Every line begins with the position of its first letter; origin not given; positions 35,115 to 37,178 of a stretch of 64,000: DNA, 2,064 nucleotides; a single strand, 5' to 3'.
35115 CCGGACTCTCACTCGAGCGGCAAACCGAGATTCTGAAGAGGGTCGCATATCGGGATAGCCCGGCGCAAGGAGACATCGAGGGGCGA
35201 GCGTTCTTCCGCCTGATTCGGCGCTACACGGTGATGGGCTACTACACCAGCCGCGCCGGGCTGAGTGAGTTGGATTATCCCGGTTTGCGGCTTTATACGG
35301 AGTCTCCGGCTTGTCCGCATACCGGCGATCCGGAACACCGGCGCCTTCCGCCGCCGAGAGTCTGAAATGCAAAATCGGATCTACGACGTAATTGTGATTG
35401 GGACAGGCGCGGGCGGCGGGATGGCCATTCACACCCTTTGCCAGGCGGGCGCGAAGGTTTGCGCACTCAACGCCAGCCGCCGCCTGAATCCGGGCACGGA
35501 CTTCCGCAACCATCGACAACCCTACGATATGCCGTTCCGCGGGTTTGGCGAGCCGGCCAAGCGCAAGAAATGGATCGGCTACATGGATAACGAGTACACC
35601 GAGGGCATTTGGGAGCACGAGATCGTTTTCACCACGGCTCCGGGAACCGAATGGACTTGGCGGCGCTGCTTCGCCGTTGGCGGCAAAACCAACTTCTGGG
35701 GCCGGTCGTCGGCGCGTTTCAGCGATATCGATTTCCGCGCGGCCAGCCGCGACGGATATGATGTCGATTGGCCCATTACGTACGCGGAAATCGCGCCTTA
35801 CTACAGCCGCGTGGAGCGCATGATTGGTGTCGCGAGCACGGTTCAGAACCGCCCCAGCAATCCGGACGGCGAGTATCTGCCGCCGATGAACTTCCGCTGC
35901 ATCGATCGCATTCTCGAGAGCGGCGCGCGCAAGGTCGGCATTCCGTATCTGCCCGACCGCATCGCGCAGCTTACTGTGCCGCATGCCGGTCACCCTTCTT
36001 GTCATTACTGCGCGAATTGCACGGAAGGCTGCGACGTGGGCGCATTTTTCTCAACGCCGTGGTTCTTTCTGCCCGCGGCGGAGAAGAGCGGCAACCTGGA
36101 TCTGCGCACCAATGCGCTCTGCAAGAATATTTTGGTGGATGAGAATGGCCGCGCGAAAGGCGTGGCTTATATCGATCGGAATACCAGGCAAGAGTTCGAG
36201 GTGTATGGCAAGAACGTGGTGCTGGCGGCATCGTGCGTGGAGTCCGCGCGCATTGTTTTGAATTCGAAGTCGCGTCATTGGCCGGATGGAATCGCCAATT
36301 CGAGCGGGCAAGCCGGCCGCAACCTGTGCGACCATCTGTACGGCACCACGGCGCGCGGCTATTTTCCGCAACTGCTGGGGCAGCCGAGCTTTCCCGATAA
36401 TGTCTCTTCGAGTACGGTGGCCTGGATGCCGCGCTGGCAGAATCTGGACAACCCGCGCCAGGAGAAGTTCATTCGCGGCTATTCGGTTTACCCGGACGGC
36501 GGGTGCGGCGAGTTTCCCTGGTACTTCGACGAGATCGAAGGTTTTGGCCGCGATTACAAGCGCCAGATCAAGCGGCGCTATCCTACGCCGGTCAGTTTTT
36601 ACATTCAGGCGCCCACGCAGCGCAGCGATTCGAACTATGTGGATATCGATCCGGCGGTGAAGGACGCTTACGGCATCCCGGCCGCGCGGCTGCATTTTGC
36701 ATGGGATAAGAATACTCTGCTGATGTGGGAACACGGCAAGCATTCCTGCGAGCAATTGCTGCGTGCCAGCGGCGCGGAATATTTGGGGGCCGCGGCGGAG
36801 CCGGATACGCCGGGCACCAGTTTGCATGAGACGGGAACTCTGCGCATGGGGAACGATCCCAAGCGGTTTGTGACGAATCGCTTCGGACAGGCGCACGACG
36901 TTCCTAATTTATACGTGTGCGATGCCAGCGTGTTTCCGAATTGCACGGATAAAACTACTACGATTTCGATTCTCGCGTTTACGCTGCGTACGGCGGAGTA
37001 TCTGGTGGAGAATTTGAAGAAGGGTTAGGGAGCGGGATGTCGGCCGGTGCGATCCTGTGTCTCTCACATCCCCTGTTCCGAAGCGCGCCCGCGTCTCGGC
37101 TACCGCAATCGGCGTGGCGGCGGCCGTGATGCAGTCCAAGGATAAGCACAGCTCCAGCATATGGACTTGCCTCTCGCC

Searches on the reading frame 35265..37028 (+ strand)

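Call 26: search_protein_families(library=ncbifam, proteins=[window:35265-37028:+], max_evalue=1e-10)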
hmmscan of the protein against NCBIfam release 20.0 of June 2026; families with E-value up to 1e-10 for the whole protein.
window:35265-37028:+ (587 aa): 3 families
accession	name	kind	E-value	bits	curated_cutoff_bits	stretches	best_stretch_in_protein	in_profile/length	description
NF002550.0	PRK02106.1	subfamily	4.9e-14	51.7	605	0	259-334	197-270/563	choline dehydrogenase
TIGR02462.1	pyranose_ox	equivalog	5.5e-13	48.7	544.9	0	451-585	414-548/548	pyranose oxidase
TIGR03970.1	mycofact_MftG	equivalog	1.5e-12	47.2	387.45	0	115-334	61-263/487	mycofactocin dehydrogenase MftG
